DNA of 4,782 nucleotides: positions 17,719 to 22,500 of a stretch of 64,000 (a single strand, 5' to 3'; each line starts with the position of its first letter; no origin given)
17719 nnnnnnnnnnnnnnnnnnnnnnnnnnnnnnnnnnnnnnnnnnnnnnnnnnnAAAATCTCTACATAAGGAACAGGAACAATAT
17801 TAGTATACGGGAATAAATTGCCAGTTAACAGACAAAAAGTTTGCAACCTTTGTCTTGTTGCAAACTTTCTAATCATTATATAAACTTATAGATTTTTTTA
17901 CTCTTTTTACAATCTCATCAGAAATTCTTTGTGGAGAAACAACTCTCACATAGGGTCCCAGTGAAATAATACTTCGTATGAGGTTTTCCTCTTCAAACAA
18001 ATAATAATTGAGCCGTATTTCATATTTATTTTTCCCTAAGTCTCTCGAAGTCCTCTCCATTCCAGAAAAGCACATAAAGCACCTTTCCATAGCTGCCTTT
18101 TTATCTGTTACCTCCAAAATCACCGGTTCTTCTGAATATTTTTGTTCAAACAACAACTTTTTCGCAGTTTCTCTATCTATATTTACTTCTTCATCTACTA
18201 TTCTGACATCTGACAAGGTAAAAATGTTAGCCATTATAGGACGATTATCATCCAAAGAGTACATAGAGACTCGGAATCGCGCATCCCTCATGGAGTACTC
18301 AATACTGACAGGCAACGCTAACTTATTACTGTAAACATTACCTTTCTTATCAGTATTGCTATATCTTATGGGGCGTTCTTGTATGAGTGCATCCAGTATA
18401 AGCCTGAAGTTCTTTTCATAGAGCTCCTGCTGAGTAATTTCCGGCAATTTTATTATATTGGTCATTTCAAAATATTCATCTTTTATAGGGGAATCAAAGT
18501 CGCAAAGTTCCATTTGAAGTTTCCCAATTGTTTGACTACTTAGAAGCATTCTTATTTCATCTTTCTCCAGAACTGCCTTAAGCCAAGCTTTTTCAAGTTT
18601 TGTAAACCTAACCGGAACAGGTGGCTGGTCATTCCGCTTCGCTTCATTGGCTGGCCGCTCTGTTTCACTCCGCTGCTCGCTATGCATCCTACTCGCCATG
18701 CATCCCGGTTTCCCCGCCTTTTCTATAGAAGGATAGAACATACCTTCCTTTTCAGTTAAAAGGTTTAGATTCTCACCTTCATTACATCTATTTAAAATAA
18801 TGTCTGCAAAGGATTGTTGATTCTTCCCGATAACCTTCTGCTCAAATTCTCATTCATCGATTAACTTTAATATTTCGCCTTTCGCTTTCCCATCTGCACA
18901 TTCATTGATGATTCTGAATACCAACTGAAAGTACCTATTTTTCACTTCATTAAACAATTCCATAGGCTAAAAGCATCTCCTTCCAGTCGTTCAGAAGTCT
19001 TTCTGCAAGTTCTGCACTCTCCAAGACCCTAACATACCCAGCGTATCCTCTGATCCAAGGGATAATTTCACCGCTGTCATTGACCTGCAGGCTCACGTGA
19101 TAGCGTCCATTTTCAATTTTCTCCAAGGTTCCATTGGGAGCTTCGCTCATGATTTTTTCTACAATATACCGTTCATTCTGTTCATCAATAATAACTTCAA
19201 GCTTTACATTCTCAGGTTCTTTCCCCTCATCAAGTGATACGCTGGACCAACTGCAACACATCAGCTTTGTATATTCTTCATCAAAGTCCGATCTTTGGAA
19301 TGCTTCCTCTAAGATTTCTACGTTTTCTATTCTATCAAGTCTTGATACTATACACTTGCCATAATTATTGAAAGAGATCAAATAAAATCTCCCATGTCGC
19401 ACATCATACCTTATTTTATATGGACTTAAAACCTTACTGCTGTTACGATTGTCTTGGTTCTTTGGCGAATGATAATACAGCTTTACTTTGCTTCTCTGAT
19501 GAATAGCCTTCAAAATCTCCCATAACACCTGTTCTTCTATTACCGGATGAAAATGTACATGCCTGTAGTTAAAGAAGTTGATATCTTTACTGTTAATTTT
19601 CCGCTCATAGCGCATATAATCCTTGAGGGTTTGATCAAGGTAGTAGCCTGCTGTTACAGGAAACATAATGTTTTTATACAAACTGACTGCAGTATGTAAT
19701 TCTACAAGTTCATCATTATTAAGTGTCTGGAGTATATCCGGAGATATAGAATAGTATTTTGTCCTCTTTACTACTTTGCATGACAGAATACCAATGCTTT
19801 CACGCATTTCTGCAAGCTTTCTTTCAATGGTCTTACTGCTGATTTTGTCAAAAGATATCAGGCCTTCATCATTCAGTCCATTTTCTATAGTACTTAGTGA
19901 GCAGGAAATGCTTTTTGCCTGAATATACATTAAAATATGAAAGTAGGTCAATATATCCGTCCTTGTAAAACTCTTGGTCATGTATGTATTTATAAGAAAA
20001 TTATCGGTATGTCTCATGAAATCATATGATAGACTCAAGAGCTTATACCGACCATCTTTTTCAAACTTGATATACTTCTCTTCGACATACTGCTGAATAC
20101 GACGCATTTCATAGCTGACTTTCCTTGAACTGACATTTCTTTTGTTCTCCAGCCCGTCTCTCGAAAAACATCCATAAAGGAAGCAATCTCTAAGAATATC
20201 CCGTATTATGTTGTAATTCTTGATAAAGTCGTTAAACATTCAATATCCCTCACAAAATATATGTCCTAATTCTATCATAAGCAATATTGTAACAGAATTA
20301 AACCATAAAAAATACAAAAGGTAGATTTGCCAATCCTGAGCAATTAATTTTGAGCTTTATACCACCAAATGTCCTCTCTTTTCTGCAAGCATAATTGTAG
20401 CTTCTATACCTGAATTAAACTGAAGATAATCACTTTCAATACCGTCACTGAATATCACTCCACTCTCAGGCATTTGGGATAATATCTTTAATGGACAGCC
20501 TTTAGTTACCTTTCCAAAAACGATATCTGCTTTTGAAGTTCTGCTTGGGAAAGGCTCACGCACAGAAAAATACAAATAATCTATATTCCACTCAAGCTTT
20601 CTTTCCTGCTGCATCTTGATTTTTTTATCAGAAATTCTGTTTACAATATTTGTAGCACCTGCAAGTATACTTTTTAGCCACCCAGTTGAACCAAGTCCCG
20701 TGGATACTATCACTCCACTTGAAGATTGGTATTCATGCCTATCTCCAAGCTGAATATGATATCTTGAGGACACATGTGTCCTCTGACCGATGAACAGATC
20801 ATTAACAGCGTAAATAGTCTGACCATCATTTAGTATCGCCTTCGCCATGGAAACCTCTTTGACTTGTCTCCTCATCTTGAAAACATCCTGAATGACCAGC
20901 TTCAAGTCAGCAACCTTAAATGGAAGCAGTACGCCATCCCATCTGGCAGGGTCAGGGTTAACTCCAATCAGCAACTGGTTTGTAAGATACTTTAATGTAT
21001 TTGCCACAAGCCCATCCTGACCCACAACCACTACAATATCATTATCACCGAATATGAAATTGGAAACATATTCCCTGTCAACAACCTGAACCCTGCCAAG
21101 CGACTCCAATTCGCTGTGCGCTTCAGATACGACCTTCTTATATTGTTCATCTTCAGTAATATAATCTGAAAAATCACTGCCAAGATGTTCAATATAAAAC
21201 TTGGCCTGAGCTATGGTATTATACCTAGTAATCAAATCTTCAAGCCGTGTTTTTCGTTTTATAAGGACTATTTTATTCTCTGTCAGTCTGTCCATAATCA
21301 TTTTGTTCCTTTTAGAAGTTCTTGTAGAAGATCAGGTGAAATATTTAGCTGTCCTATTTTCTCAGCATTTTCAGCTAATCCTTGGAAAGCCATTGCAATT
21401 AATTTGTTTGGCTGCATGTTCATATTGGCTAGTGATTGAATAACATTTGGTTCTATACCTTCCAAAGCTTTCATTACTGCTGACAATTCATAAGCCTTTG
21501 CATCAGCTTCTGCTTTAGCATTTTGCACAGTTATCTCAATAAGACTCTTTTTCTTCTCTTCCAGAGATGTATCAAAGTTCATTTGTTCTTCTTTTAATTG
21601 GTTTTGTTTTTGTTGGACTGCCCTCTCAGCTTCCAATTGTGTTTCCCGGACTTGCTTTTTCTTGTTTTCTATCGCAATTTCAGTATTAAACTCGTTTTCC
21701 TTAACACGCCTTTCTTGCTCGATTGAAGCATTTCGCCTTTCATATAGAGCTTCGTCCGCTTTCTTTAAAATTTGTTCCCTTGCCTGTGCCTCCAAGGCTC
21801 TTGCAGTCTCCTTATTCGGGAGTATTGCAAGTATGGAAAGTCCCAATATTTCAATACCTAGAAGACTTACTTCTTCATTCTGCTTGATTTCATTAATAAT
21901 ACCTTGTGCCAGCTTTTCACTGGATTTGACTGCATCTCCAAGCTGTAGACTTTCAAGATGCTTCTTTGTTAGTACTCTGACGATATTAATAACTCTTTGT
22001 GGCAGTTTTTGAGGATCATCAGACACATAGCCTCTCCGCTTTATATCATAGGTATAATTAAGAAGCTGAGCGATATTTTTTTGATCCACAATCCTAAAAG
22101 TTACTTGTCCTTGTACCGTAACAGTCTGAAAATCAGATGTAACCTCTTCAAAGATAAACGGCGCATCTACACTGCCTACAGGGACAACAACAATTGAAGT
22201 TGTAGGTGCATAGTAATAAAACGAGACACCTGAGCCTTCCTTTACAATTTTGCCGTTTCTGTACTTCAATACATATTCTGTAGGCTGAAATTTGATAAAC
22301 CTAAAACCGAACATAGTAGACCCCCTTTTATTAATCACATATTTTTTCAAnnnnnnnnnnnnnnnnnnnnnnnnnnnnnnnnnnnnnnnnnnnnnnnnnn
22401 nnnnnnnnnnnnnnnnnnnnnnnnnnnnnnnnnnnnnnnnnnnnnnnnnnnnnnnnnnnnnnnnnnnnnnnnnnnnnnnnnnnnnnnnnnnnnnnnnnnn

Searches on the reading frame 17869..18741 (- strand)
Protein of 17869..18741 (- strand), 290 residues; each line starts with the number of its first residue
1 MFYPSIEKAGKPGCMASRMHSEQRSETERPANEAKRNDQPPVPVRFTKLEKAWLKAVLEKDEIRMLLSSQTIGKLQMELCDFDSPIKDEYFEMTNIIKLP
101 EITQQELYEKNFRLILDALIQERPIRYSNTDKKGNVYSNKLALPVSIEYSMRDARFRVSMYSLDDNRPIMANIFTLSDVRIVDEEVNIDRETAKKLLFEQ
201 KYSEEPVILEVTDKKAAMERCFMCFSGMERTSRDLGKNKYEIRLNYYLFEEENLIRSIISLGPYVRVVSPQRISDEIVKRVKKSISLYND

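Call 6: search_protein_families(library=pfam, proteins=[window:17869-18741:-], max_evalue=0.001)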
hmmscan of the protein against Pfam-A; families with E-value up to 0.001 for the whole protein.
window:17869-18741:- (290 aa): 0 families

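Call 52: search_protein_families(library=padloc, proteins=[window:17869-18741:-], max_evalue=0.001)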
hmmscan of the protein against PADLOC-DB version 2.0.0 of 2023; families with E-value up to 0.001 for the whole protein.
window:17869-18741:- (290 aa): 1 family
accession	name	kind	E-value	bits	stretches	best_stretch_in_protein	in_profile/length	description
PDLC01652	WYL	-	8.9e-07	27.4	1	104-283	12-160/162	"CAS-I,CAS-II,CAS-III,CAS-IV,CAS-V,CAS-VI; associated_signaling"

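Call 78: search_protein_families(library=ncbifam, proteins=[window:17869-18741:-], max_evalue=0.001)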
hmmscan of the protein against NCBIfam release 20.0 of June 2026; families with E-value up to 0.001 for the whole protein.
window:17869-18741:- (290 aa): 0 families

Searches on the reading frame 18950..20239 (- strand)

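Call 6: search_protein_families(library=pfam, proteins=[window:18950-20239:-], max_evalue=0.001)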
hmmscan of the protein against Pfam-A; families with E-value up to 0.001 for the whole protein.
window:18950-20239:- (429 aa): 2 families
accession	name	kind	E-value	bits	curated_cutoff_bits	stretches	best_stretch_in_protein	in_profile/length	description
PF25583.1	WCX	-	4.4e-12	46.6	23.9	1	344-423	2-76/76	WCX domain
PF13280.12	WYL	-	3.3e-07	30.6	21.8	1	238-309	2-70/70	WYL domain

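Call 52: search_protein_families(library=padloc, proteins=[window:18950-20239:-], max_evalue=0.001)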
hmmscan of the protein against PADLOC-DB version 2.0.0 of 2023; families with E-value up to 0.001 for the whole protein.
window:18950-20239:- (429 aa): 3 families
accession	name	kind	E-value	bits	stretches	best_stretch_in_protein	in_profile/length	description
PDLC01652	WYL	-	1e-26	92.2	1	234-423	15-162/162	"CAS-I,CAS-II,CAS-III,CAS-IV,CAS-V,CAS-VI; associated_signaling"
PDLC01766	Cas3c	-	3.4e-16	56.6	1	237-428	135-318/1009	-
PDLC01457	WYL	-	2.1e-14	51.7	1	122-410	28-228/229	"CAS-I,CAS-II,CAS-III,CAS-IV,CAS-V,CAS-VI; associated_signaling"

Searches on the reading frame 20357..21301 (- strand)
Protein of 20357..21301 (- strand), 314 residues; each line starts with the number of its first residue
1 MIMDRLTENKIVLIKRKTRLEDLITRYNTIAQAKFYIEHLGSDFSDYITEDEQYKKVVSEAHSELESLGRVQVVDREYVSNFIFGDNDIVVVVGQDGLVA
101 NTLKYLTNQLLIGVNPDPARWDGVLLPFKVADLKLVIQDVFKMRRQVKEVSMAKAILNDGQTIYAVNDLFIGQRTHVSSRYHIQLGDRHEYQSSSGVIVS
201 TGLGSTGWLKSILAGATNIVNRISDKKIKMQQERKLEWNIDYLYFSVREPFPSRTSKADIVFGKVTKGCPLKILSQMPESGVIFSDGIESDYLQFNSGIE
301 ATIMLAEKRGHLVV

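Call 6: search_protein_families(library=pfam, proteins=[window:20357-21301:-], max_evalue=0.001)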
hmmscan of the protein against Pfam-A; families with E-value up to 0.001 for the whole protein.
window:20357-21301:- (314 aa): 0 families

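Call 52: search_protein_families(library=padloc, proteins=[window:20357-21301:-], max_evalue=0.001)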
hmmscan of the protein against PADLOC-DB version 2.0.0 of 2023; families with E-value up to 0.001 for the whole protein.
window:20357-21301:- (314 aa): 0 families

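Call 78: search_protein_families(library=ncbifam, proteins=[window:20357-21301:-], max_evalue=0.001)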
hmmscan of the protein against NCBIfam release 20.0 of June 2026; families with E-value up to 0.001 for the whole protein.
window:20357-21301:- (314 aa): 6 families
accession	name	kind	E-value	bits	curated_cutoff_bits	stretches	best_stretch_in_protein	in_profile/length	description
NF010677.0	PRK14075.1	equivalog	7.6e-07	28.9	260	1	86-212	42-165/257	NAD(+) kinase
NF002521.0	PRK01911.1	equivalog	8.1e-06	25.4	309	1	61-211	38-193/292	NAD kinase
NF002902.0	PRK03501.1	equivalog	9.2e-06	25.2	219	1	85-213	40-170/266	NAD kinase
NF003406.0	PRK04761.1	equivalog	2.5e-05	23.6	211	1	81-208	31-159/257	NAD kinase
NF002561.0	PRK02155.1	equivalog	0.00012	21.4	371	1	85-208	63-191/297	NAD kinase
NF002255.0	PRK01185.1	subfamily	0.00045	19.4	304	1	87-211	53-175/271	NAD(+) kinase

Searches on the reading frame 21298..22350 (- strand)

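Call 3: search_protein_families(library=pfam, proteins=[window:21298-22350:-], max_evalue=0.01)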
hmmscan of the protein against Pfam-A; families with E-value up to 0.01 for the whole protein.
window:21298-22350:- (350 aa): 1 family
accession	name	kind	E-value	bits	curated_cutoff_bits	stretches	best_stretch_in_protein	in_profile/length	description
PF01145.31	Band_7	-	2.6e-17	63.9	23.6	1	22-201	4-168/176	SPFH domain / Band 7 family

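Call 4: search_protein_families(library=ncbifam, proteins=[window:21298-22350:-], max_evalue=0.01)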
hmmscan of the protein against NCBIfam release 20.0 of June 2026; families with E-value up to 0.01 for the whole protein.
window:21298-22350:- (350 aa): 0 families

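Call 52: search_protein_families(library=padloc, proteins=[window:21298-22350:-], max_evalue=0.001)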
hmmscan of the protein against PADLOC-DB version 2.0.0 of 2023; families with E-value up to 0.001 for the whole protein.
window:21298-22350:- (350 aa): 0 families
